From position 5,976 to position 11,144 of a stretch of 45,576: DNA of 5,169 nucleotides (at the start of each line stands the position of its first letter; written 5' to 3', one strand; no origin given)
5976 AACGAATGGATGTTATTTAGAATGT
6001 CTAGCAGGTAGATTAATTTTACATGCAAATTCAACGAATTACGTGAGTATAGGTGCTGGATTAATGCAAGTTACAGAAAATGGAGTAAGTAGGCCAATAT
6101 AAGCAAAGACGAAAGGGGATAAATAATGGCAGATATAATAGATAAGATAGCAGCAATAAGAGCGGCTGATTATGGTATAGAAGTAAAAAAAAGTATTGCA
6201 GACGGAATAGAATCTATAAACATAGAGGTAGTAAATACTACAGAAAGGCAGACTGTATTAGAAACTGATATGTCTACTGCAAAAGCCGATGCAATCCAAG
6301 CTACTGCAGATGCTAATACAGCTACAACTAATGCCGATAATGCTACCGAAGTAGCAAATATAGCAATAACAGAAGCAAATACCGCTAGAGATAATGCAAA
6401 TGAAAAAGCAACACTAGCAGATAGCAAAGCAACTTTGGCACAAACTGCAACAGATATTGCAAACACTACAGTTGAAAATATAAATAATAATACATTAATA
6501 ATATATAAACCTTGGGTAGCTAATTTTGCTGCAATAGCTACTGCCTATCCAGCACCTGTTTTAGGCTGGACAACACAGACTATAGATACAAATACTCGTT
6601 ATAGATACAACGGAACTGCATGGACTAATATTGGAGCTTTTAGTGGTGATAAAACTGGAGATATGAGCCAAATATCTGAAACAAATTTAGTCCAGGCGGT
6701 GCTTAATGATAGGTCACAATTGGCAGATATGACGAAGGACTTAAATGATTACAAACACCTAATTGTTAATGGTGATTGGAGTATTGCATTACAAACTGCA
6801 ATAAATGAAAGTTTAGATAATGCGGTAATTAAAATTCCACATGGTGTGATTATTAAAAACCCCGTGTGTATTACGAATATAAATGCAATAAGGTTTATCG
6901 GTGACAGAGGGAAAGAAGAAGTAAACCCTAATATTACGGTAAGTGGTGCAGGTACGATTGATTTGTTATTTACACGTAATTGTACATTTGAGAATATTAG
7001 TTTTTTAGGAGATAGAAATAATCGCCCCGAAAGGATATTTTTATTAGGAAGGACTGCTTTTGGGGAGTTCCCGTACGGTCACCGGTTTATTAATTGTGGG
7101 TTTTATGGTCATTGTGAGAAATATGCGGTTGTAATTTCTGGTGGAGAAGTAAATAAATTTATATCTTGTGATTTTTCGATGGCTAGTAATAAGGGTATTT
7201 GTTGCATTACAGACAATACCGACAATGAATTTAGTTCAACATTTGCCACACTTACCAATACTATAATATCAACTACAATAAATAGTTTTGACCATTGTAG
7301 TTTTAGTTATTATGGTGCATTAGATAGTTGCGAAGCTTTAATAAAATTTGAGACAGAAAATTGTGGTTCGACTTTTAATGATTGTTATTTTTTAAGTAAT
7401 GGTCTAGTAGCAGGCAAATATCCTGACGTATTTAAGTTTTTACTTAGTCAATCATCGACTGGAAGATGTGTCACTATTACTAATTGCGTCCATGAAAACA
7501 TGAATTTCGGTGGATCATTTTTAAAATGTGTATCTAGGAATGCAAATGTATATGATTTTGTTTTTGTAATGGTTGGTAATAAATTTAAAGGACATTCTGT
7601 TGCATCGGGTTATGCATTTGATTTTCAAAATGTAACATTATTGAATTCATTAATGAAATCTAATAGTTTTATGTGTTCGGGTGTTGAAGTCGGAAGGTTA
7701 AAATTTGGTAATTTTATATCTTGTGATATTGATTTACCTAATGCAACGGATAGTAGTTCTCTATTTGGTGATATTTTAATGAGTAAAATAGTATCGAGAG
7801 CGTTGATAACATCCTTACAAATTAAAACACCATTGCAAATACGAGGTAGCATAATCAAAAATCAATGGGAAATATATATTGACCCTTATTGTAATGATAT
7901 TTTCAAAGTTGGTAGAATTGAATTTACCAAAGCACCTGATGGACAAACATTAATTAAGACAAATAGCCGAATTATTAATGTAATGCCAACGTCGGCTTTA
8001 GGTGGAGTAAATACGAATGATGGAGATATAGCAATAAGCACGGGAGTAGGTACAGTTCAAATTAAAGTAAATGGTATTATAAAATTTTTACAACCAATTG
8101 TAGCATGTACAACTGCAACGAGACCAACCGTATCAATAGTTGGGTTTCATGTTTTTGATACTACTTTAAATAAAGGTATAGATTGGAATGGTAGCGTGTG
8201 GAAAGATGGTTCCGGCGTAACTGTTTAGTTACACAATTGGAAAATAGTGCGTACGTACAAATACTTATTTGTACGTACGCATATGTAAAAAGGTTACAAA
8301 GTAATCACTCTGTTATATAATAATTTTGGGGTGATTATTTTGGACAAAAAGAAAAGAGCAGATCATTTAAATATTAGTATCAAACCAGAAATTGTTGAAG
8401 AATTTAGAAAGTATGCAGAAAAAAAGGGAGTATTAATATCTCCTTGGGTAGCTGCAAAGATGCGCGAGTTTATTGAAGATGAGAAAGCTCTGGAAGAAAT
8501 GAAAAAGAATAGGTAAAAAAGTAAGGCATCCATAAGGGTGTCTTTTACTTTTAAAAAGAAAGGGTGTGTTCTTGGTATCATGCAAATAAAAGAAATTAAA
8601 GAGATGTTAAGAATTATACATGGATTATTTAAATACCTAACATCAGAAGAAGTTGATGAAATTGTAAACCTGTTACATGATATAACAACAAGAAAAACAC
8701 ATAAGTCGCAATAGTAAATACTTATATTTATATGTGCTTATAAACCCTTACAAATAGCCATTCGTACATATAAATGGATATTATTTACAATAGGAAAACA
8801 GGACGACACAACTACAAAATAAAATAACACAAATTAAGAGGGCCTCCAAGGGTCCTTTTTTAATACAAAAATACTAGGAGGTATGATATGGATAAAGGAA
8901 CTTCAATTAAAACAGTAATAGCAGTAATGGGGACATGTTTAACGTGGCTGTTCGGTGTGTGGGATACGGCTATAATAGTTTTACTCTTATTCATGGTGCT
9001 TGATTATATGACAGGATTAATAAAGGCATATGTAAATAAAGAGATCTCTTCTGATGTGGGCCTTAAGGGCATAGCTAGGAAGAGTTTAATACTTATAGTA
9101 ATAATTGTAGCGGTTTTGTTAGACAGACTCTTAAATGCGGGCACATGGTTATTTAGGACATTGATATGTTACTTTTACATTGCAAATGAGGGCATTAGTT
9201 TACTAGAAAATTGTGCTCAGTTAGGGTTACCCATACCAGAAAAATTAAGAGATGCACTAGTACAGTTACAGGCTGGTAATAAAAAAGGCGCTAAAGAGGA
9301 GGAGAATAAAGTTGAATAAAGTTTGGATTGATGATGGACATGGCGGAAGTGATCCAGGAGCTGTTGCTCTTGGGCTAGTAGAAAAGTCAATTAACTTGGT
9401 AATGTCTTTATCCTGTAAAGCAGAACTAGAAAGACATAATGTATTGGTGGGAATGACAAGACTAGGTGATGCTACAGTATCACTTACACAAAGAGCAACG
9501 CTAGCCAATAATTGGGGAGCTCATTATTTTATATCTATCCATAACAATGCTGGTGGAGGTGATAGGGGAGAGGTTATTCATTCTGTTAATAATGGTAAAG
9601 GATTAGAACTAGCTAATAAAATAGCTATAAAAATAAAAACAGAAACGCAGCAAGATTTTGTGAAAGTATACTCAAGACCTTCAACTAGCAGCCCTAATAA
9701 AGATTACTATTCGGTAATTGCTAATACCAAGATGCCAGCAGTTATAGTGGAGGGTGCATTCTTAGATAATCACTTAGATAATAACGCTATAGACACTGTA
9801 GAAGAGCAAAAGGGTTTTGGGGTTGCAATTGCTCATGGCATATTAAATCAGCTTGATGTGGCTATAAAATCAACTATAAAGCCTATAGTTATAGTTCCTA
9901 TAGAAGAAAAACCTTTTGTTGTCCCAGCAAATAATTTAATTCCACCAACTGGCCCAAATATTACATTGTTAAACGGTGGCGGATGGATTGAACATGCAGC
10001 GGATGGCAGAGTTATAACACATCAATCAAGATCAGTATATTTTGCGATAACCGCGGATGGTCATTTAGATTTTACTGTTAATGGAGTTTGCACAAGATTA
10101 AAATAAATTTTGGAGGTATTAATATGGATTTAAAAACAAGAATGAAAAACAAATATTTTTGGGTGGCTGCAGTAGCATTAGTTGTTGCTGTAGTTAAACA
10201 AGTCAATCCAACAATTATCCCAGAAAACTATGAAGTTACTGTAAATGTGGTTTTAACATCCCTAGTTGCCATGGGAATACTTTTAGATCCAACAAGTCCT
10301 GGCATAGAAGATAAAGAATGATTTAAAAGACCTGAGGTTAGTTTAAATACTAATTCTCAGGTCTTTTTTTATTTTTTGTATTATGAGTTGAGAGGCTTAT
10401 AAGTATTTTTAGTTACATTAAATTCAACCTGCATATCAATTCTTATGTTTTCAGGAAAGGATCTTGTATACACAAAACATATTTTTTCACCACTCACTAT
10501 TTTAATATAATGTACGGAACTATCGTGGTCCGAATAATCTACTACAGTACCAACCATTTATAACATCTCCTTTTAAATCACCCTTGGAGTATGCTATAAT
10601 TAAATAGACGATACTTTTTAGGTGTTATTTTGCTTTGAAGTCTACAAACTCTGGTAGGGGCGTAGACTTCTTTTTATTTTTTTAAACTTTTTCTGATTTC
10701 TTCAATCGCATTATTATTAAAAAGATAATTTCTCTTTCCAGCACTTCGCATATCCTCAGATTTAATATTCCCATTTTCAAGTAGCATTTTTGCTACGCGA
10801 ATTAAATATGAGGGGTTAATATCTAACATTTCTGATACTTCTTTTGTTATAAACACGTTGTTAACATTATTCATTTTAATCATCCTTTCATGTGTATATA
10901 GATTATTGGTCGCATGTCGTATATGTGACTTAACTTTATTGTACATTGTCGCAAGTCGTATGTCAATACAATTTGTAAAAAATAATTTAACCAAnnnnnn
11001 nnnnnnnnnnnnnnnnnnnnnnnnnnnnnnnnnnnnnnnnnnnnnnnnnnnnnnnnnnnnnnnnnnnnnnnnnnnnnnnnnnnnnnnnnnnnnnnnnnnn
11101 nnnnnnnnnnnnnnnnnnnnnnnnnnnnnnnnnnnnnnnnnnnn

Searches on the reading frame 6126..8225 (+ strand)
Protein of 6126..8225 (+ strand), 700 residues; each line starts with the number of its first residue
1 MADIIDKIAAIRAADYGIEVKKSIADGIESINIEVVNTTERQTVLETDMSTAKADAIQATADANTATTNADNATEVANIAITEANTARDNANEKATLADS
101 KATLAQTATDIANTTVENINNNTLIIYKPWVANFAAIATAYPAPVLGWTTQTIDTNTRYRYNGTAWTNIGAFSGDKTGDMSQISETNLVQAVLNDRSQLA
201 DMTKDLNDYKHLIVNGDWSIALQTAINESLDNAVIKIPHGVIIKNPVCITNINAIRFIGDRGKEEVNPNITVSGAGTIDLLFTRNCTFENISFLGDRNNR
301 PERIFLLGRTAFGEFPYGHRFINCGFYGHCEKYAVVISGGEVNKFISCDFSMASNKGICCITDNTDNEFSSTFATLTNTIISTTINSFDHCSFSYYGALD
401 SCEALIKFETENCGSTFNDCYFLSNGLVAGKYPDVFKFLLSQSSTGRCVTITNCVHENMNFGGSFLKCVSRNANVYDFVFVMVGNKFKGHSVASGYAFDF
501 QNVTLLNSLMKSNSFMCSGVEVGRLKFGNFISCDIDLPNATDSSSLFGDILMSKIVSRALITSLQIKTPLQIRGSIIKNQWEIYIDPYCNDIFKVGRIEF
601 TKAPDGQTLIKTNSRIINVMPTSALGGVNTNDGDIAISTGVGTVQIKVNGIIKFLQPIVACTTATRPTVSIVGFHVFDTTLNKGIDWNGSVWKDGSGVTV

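Call 41: search_protein_families(library=phrogs, proteins=[window:6126-8225:+], max_evalue=0.001)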
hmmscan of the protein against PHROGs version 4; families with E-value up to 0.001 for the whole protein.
window:6126-8225:+ (700 aa): 5 families
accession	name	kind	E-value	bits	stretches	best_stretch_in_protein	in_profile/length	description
phrog_11315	-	unknown function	7.2e-14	52.5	1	50-175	151-244/384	-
phrog_19280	-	unknown function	7.5e-06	25.8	1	49-123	144-218/623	-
phrog_20787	-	head and packaging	7.7e-06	27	1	661-700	28-67/67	virion structural protein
phrog_13589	-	unknown function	2.1e-05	23.7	1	19-171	171-313/1042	-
phrog_20680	-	unknown function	0.0002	21.9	1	31-120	37-129/253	-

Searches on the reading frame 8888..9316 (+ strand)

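Call 41: search_protein_families(library=phrogs, proteins=[window:8888-9316:+], max_evalue=0.001)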
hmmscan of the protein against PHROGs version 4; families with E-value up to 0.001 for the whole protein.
window:8888-9316:+ (143 aa): 3 families
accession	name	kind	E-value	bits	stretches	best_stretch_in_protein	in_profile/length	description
phrog_199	-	lysis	3e-28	99.9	1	6-140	7-140/545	holin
phrog_16802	-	unknown function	1.1e-22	80.6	1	71-139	1-69/74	-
phrog_21233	-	unknown function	1.7e-13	51.5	1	6-69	7-70/72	-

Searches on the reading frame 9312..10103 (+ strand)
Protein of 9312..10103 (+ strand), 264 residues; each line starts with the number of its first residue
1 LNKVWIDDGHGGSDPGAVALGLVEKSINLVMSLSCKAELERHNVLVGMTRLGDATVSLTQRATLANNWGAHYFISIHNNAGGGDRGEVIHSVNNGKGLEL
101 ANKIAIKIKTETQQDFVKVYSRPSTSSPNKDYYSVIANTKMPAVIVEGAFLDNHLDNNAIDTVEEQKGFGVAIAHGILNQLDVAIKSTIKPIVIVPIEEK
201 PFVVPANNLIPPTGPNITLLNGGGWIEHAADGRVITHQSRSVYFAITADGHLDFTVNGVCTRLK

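Call 41: search_protein_families(library=phrogs, proteins=[window:9312-10103:+], max_evalue=0.001)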
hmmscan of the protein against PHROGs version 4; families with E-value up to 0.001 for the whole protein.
window:9312-10103:+ (264 aa): 5 families
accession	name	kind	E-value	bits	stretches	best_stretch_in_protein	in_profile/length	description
phrog_435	-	lysis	1.1e-36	127.9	1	1-196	112-300/556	endolysin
phrog_2742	-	lysis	2.1e-25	90.8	1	1-190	1-190/318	endolysin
phrog_17214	-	lysis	4.3e-10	40.7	1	1-156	1-166/322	endolysin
phrog_12727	-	lysis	1.3e-07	32.3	1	1-184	162-345/393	endolysin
phrog_489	-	lysis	0.00017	21.5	0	3-180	166-351/459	endolysin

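Call 102: search_dna_similar(query=window:9312-10103:+, collection=phages, mode=protein, max_rows=3, max_evalue=0.001)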
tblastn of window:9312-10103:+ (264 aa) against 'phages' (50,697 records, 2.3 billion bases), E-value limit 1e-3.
Records with a match: 180; places in all: 181; records where one place covers at least 80% of the query: 16.
Best place of each record, by identity: <60% 180.
By first word of the organism name: Bacillus 68; Bacteriophage 17; Paenibacillus 14; Cellulophaga 14; Geobacillus 11; Listeria 9; Vibrio 8; Salmonella 6; Carnobacterium 5; Clostridium 4; and 16 more.
By host as written in the record: - 23; Bacillus pumilus BL8 11; Paenibacillus larvae 11; Bacillus subtilis 8; Bacillus pumilus 7; Bacillus pumilus BL-8 6; Listeria monocytogenes 6; Geobacillus thermodenitrificans 5; and 64 more.
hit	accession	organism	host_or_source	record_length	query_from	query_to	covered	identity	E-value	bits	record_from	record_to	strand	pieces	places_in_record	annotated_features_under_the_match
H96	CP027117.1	Bacillus phage EZ-2018a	Bacillus pumilus strain 145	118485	2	200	75%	37.3%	7e-24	105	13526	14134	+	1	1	record has no annotation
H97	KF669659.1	Bacillus phage Riggi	Bacillus pumilus BL-8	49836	1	216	82%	33.0%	3e-17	87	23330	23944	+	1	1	endolysin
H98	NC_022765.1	Bacillus phage Riggi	Bacillus pumilus BL-8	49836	1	216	82%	33.0%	3e-17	87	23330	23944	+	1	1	endolysin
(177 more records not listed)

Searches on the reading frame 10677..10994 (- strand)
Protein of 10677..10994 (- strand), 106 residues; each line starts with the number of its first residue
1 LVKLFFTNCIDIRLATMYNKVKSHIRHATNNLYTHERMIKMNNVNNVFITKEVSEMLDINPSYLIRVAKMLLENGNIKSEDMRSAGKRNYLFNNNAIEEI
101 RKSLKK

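Call 41: search_protein_families(library=phrogs, proteins=[window:10677-10994:-], max_evalue=0.001)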
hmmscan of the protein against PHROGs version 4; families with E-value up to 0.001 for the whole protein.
window:10677-10994:- (106 aa): 1 family
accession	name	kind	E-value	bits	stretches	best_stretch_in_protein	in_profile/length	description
phrog_2655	-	integration and excision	8.5e-06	26.5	1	26-106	94-169/181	excisionase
